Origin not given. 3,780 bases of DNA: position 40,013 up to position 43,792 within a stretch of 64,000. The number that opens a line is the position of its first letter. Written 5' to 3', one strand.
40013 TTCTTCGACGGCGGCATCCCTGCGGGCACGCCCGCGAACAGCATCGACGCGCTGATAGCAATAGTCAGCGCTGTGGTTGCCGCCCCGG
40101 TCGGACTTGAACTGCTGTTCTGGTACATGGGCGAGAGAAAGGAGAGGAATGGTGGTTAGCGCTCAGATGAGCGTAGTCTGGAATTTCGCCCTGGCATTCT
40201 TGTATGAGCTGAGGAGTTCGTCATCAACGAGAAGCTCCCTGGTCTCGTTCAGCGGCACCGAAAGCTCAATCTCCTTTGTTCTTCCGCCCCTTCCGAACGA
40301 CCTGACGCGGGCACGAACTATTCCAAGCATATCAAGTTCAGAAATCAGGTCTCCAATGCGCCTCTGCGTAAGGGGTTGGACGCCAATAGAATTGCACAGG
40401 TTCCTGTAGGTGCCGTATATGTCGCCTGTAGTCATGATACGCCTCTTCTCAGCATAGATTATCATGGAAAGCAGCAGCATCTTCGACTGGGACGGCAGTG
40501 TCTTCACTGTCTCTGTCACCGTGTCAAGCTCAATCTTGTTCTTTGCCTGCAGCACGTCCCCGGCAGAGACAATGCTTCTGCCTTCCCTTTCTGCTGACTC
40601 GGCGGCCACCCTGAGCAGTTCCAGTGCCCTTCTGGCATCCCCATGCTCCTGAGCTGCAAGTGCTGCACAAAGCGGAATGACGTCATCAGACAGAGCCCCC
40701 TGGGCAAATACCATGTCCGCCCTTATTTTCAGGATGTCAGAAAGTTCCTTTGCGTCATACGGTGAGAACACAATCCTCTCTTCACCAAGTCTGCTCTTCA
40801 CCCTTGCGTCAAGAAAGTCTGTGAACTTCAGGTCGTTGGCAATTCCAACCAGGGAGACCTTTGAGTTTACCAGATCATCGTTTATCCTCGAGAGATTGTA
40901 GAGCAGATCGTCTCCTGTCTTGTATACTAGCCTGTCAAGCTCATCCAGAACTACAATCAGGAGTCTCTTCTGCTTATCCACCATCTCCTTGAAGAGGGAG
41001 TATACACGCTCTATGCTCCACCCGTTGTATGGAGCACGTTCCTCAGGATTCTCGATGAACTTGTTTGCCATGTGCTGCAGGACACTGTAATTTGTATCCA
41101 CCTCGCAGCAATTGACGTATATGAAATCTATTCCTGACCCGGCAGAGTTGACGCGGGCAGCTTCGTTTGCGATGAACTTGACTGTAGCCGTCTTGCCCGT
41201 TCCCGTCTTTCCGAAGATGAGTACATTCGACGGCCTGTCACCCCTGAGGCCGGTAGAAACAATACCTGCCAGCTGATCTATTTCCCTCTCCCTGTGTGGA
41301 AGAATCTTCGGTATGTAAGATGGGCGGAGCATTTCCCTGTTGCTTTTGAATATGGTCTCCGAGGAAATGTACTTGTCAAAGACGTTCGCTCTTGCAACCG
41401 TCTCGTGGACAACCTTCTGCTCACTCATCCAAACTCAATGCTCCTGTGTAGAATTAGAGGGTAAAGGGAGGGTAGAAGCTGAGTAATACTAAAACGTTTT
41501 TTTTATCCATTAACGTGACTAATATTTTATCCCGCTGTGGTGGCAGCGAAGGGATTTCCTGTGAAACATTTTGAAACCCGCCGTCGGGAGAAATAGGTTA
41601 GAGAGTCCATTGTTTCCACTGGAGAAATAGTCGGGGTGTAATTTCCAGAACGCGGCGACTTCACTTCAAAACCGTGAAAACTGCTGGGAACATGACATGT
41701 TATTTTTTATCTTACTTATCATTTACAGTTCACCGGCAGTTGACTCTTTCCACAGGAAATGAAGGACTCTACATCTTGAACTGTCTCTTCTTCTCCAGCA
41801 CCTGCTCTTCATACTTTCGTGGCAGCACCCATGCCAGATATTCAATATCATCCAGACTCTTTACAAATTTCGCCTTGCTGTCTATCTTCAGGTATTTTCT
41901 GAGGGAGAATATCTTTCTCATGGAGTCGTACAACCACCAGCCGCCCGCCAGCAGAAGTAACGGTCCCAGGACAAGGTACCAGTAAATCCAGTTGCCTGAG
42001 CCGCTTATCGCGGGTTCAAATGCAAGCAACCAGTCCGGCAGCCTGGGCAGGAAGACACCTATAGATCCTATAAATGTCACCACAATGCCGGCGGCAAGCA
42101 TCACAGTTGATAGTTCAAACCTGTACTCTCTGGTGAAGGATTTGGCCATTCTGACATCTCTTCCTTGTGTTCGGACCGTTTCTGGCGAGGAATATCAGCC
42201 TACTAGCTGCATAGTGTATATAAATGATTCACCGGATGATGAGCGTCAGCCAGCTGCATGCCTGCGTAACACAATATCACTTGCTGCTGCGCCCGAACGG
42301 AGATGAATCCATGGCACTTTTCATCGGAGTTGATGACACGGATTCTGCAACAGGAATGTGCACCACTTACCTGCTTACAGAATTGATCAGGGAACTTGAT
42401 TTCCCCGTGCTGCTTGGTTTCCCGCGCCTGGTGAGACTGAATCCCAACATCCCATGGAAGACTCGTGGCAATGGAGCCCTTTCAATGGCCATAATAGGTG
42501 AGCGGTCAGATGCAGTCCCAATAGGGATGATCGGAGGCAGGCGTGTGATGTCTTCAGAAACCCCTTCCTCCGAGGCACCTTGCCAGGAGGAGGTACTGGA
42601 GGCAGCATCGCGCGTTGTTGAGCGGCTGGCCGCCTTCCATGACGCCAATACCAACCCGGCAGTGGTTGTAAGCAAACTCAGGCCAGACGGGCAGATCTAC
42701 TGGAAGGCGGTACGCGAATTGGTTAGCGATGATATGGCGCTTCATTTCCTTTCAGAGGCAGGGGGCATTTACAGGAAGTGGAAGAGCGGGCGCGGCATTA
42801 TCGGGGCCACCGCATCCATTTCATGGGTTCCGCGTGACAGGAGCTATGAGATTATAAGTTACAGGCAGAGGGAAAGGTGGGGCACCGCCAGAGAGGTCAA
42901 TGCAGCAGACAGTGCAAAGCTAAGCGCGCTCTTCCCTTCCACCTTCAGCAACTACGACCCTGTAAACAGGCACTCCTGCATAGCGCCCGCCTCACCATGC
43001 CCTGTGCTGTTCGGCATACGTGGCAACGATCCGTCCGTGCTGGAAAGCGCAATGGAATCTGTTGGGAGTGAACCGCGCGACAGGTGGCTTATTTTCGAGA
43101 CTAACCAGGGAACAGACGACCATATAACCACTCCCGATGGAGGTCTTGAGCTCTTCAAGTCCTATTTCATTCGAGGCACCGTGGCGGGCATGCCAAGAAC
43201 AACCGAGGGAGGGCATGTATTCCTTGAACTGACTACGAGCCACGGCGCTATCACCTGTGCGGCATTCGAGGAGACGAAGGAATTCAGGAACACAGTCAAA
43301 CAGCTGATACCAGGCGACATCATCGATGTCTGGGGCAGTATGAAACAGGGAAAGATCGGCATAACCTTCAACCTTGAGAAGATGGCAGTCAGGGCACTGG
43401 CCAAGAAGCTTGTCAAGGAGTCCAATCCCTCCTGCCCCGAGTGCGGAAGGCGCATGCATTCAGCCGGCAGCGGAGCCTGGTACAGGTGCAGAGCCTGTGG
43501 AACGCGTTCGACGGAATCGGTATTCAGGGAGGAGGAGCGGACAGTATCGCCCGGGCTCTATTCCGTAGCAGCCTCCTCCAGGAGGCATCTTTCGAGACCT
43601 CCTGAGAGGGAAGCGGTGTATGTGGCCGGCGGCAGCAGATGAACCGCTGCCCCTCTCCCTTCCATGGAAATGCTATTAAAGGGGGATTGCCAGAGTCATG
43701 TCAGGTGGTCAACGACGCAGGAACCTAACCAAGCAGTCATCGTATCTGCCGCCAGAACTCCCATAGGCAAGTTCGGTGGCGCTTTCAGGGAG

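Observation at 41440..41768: Candidate oriC with ORB-like inverted repeats next to orc1/cdc6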

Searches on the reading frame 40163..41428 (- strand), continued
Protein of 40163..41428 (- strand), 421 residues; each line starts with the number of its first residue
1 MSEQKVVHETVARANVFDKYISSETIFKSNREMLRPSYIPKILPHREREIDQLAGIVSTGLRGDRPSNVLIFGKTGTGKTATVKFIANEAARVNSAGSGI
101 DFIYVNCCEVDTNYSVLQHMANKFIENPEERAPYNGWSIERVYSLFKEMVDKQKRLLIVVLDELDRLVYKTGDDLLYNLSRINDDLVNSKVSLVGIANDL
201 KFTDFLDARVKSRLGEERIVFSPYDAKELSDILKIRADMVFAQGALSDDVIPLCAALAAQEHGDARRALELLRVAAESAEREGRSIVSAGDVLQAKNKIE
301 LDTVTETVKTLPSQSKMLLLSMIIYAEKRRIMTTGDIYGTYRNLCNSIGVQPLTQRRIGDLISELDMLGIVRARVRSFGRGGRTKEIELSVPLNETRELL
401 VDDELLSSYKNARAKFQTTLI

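Call 73: find_encoding_contigs(protein=P0010, flank=10000, max_places=1)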
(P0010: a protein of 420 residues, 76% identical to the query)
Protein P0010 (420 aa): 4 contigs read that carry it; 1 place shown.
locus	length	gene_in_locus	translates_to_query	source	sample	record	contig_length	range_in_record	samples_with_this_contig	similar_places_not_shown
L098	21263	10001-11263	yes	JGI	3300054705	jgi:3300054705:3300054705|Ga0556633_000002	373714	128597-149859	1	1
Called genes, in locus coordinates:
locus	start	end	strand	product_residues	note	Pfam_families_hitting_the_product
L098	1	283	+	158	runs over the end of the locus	-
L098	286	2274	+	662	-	PF01496:V_ATPase_I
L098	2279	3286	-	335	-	PF02775:TPP_enzyme_C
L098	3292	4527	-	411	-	PF01855:POR_N, PF17147:PFOR_II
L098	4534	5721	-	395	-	PF12838:Fer4_7 (faint), PF13183:Fer4_8 (faint), PF12797:Fer4_2 (faint), PF12837:Fer4_6 (faint), PF13237:Fer4_10 (faint), PF14697:Fer4_21, PF00037:Fer4 (weak)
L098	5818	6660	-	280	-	PF02737:3HCDH_N, PF03446:NAD_binding_2 (faint), PF00725:3HCDH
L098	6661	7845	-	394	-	PF00108:Thiolase_N, PF00109:ketoacyl-synt (faint), PF02803:Thiolase_C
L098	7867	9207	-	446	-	PF22641:TiaS_TCKD, PF08489:TiaS_FLD, PF01336:tRNA_anti-codon, PF23783:Zn_ribbon_TiaS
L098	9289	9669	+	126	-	PF11433:DUF3198 (weak)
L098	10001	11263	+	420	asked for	PF01637:ATPase_2, PF13191:AAA_16, PF13401:AAA_22, PF00004:AAA, PF05729:NACHT (faint), PF22606:Cdc6-ORC-like_ATPase_lid (weak), PF22703:Cdc6_lid, PF09079:WHD_Cdc6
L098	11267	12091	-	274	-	-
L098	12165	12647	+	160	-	PF00383:dCMP_cyt_deam_1, PF14437:MafB19-deam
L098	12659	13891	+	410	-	PF01546:Peptidase_M20, PF07687:M20_dimer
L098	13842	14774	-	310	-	PF01656:CbiA (faint), PF02881:SRP54_N, PF13604:AAA_30, PF13401:AAA_22 (faint), PF00448:SRP54, PF13207:AAA_17 (weak)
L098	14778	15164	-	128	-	PF02996:Prefoldin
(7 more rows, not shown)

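Call 74: find_encoding_contigs(protein=P0008, flank=10000, max_places=1)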
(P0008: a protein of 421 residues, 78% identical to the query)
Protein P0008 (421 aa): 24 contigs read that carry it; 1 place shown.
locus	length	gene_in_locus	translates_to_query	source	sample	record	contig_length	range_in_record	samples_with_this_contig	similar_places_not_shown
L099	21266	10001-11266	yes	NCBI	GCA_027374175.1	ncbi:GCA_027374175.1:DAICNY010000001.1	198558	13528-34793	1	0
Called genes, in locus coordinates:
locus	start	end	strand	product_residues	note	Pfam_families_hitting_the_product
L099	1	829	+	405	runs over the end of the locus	PF12838:Fer4_7 (faint), PF13237:Fer4_10 (faint), PF14697:Fer4_21, PF00037:Fer4 (weak)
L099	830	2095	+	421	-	PF01855:POR_N, PF02780:Transketolase_C (faint), PF17147:PFOR_II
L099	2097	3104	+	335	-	PF02775:TPP_enzyme_C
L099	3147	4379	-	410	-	PF07690:MFS_1, PF00083:Sugar_tr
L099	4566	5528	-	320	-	PF00485:PRK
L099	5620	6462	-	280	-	PF02737:3HCDH_N, PF03446:NAD_binding_2 (weak), PF00725:3HCDH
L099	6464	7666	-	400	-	PF00108:Thiolase_N, PF02803:Thiolase_C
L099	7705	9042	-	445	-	PF22641:TiaS_TCKD, PF08489:TiaS_FLD, PF01336:tRNA_anti-codon (weak), PF23783:Zn_ribbon_TiaS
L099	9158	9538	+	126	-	PF11433:DUF3198 (weak)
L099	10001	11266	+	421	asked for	PF00270:DEAD (faint), PF01637:ATPase_2, PF13191:AAA_16, PF13401:AAA_22, PF00004:AAA, PF22606:Cdc6-ORC-like_ATPase_lid (weak), PF22703:Cdc6_lid, PF09079:WHD_Cdc6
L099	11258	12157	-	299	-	-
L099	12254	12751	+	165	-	PF00383:dCMP_cyt_deam_1, PF14437:MafB19-deam, PF14439:Bd3614-deam (faint)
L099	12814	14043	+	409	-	PF04389:Peptidase_M28, PF01546:Peptidase_M20, PF07687:M20_dimer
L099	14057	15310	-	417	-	PF01266:DAO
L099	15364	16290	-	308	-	PF02881:SRP54_N, PF13401:AAA_22 (faint), PF03308:MeaB (faint), PF00448:SRP54, PF01583:APS_kinase (faint), PF02492:cobW (weak), PF13604:AAA_30, PF13207:AAA_17 (weak), +1 more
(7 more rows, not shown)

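Call 75: find_encoding_contigs(protein=P0014, flank=10000, max_places=1)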
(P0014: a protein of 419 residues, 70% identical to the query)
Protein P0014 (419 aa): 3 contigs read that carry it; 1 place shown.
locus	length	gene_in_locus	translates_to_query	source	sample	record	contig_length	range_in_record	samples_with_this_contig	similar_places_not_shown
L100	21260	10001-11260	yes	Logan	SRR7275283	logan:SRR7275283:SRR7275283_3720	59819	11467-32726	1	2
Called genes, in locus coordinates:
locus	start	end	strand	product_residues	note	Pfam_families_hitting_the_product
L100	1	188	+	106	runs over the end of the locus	-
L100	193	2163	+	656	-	PF01496:V_ATPase_I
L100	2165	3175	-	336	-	PF02775:TPP_enzyme_C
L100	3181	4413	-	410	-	PF01855:POR_N, PF17147:PFOR_II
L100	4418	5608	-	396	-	PF12797:Fer4_2 (faint), PF13237:Fer4_10 (faint), PF14697:Fer4_21, PF12838:Fer4_7 (weak), PF00037:Fer4 (weak)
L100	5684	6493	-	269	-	PF02737:3HCDH_N, PF00725:3HCDH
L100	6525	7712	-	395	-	PF00108:Thiolase_N, PF00109:ketoacyl-synt (weak), PF02803:Thiolase_C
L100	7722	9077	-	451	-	PF22641:TiaS_TCKD, PF08489:TiaS_FLD, PF01336:tRNA_anti-codon (weak), PF23783:Zn_ribbon_TiaS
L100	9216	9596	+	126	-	PF11433:DUF3198 (weak)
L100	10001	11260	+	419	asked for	PF00270:DEAD (faint), PF01637:ATPase_2 (weak), PF13191:AAA_16, PF13401:AAA_22, PF00004:AAA, PF22606:Cdc6-ORC-like_ATPase_lid (weak), PF22703:Cdc6_lid, PF09079:WHD_Cdc6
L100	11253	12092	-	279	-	-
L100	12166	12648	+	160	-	PF00383:dCMP_cyt_deam_1, PF14437:MafB19-deam, PF14439:Bd3614-deam (weak)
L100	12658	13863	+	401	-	PF01546:Peptidase_M20, PF07687:M20_dimer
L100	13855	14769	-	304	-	PF02881:SRP54_N, PF06414:Zeta_toxin (weak), PF13604:AAA_30 (weak), PF00448:SRP54, PF13207:AAA_17 (weak)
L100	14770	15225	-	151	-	PF02996:Prefoldin, PF19111:DUF5798 (weak)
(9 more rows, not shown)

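Call 76: find_encoding_contigs(protein=P0045, flank=10000, max_places=1)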
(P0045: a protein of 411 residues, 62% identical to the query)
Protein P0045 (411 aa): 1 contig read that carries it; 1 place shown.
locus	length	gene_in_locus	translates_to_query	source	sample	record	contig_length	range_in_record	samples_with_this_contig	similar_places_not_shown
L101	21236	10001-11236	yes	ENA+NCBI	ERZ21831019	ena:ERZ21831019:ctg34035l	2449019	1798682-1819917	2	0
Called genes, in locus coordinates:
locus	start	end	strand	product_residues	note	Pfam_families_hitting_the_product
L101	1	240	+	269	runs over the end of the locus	-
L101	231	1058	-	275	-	PF04055:Radical_SAM (weak)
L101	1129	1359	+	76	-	PF01775:Ribosomal_L18A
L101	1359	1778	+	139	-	PF02996:Prefoldin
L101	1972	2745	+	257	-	PF13401:AAA_22 (faint), PF13604:AAA_30, PF00448:SRP54, PF13207:AAA_17 (weak)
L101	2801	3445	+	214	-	PF01872:RibD_C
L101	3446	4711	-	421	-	PF04389:Peptidase_M28 (weak), PF01546:Peptidase_M20, PF07687:M20_dimer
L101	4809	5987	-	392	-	PF00108:Thiolase_N, PF02803:Thiolase_C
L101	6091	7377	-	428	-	PF22641:TiaS_TCKD, PF08489:TiaS_FLD, PF23783:Zn_ribbon_TiaS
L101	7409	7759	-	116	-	-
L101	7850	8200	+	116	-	PF11433:DUF3198 (weak)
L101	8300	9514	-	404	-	PF13167:GTP-bdg_N, PF16360:GTP-bdg_M, PF03193:RsgA_GTPase (faint), PF01926:MMR_HSR1, PF02421:FeoB_N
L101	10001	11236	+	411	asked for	PF05621:TniB (faint), PF13191:AAA_16, PF13401:AAA_22, PF00004:AAA, PF22606:Cdc6-ORC-like_ATPase_lid, PF22703:Cdc6_lid, PF09079:WHD_Cdc6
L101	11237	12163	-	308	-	-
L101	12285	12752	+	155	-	PF00383:dCMP_cyt_deam_1, PF14437:MafB19-deam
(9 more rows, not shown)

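Call 77: find_encoding_contigs(protein=P0094, flank=10000, max_places=1)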
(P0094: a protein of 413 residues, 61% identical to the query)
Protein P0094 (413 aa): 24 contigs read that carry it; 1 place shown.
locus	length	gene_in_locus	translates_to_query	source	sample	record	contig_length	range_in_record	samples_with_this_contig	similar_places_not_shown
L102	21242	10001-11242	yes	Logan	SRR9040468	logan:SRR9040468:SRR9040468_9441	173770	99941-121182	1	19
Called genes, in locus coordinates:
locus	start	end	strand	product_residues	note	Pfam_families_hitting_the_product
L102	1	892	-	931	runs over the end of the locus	PF04997:RNA_pol_Rpb1_1, PF00623:RNA_pol_Rpb1_2, PF04983:RNA_pol_Rpb1_3, PF05000:RNA_pol_Rpb1_4, PF04998:RNA_pol_Rpb1_5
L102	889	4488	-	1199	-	PF04563:RNA_pol_Rpb2_1, PF04561:RNA_pol_Rpb2_2, PF04565:RNA_pol_Rpb2_3, PF04566:RNA_pol_Rpb2_4, PF04567:RNA_pol_Rpb2_5, PF00562:RNA_pol_Rpb2_6, PF04560:RNA_pol_Rpb2_7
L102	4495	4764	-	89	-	PF01191:RNA_pol_Rpb5_C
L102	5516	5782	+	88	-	PF00736:EF1_GNE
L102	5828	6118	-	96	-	PF03479:PCC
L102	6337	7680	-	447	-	PF00390:malic, PF03949:Malic_M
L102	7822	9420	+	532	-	PF04055:Radical_SAM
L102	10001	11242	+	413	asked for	PF01637:ATPase_2 (faint), PF13191:AAA_16, PF00270:DEAD (faint), PF00004:AAA, PF13401:AAA_22, PF22606:Cdc6-ORC-like_ATPase_lid (weak), PF22703:Cdc6_lid, PF09079:WHD_Cdc6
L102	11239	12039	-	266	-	-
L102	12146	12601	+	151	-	PF00383:dCMP_cyt_deam_1, PF14437:MafB19-deam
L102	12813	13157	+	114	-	-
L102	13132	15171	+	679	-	PF01496:V_ATPase_I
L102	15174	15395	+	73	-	PF00137:ATP-synt_C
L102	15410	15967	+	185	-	PF16999:V-ATPase_G_2 (weak), PF01991:vATP-synt_E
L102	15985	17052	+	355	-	PF01992:vATP-synt_AC39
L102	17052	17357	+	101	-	PF01990:ATP-synt_F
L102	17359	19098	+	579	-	PF02874:ATP-synt_ab_N, PF16886:ATP-synt_ab_Xtn, PF00006:ATP-synt_ab, PF22919:ATP-synt_VA_C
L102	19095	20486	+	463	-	PF02874:ATP-synt_ab_N, PF00006:ATP-synt_ab, PF22919:ATP-synt_VA_C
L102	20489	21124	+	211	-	PF01813:ATP-synt_D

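Call 78: find_encoding_contigs(protein=P0080, flank=10000, max_places=1)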
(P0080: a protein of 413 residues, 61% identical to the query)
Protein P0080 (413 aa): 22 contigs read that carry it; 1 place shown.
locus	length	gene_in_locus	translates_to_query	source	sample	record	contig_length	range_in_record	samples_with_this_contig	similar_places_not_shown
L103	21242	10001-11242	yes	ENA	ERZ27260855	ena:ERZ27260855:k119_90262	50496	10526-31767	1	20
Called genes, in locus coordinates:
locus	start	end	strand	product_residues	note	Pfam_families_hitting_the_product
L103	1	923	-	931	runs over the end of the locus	PF04997:RNA_pol_Rpb1_1, PF00623:RNA_pol_Rpb1_2, PF04983:RNA_pol_Rpb1_3, PF05000:RNA_pol_Rpb1_4, PF04998:RNA_pol_Rpb1_5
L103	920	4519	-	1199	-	PF04563:RNA_pol_Rpb2_1, PF04561:RNA_pol_Rpb2_2, PF04565:RNA_pol_Rpb2_3, PF04566:RNA_pol_Rpb2_4, PF04567:RNA_pol_Rpb2_5, PF00562:RNA_pol_Rpb2_6, PF04560:RNA_pol_Rpb2_7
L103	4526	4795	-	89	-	PF01191:RNA_pol_Rpb5_C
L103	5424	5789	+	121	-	PF00736:EF1_GNE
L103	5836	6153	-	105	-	PF03479:PCC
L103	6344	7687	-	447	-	PF00390:malic, PF03949:Malic_M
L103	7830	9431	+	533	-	PF04055:Radical_SAM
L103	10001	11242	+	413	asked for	PF13191:AAA_16, PF00004:AAA, PF13401:AAA_22, PF22606:Cdc6-ORC-like_ATPase_lid (weak), PF22703:Cdc6_lid, PF09079:WHD_Cdc6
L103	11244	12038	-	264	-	-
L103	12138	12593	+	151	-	PF00383:dCMP_cyt_deam_1, PF14437:MafB19-deam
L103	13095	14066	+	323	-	-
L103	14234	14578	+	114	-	-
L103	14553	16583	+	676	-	PF01496:V_ATPase_I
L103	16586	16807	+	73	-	PF00137:ATP-synt_C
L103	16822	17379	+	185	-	PF01991:vATP-synt_E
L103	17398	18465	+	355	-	PF01992:vATP-synt_AC39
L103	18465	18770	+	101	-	PF01990:ATP-synt_F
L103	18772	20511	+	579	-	PF02874:ATP-synt_ab_N, PF16886:ATP-synt_ab_Xtn, PF00006:ATP-synt_ab, PF22919:ATP-synt_VA_C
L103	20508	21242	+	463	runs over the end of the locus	PF02874:ATP-synt_ab_N, PF00006:ATP-synt_ab, PF22919:ATP-synt_VA_C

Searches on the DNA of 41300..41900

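Call 62: search_rna_families(source=window, start=41300, end=41900, threshold=evalue, max_evalue=1)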
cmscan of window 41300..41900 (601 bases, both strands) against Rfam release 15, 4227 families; matches with E-value up to 1: 1.
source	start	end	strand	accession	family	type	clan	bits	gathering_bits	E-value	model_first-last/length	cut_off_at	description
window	41774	41886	-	RF02191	TCL6_1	Gene; lncRNA;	-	16.3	60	0.45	1-113/113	no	T-cell leukemia/lymphoma 6 conserved region 1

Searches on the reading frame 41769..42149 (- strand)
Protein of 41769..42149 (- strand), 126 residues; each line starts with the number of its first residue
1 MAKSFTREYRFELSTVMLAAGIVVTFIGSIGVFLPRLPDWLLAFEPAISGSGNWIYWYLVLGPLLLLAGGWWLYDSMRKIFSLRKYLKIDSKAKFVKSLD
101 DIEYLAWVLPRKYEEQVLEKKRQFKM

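Call 3: search_protein_families(library=pfam, proteins=[window:41769-42149:-])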
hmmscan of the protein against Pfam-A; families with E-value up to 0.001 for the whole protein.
window:41769-42149:- (126 aa): 1 family
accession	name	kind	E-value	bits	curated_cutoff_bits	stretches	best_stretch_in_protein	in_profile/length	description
PF11433.13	DUF3198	-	1.7e-05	24.9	28.7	1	87-125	10-48/50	Protein of unknown function (DUF3198)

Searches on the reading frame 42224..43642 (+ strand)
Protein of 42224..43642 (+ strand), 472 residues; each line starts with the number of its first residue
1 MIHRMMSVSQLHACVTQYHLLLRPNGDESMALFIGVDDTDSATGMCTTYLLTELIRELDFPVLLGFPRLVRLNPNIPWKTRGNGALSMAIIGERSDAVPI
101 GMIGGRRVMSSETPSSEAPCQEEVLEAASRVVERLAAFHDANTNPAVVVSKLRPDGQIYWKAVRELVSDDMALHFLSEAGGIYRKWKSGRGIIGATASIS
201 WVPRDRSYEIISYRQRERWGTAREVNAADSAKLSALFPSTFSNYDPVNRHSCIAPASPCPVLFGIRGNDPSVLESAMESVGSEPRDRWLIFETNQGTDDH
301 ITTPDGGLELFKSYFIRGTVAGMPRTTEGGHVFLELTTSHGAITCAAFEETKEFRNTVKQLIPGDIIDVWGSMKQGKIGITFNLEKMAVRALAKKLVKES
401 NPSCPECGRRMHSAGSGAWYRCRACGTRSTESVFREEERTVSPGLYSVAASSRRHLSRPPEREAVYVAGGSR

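Call 3: search_protein_families(library=pfam, proteins=[window:42224-43642:+])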
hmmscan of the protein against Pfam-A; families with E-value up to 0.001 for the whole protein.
window:42224-43642:+ (472 aa): 4 families
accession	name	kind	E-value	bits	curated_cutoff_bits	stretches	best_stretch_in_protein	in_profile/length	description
PF22641.2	TiaS_TCKD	-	1.6e-43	148.8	27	1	33-180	1-148/156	TiaS TCKD domain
PF08489.16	TiaS_FLD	-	8.2e-34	116.6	21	1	189-300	1-116/116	TiaS FLD domain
PF23783.1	Zn_ribbon_TiaS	-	3.4e-13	49.5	27.3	1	401-440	1-40/41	TiaS C-terminal zinc ribbon domain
PF01336.31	tRNA_anti-codon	-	1.1e-07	32.1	27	1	316-387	3-72/75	OB-fold nucleic acid binding domain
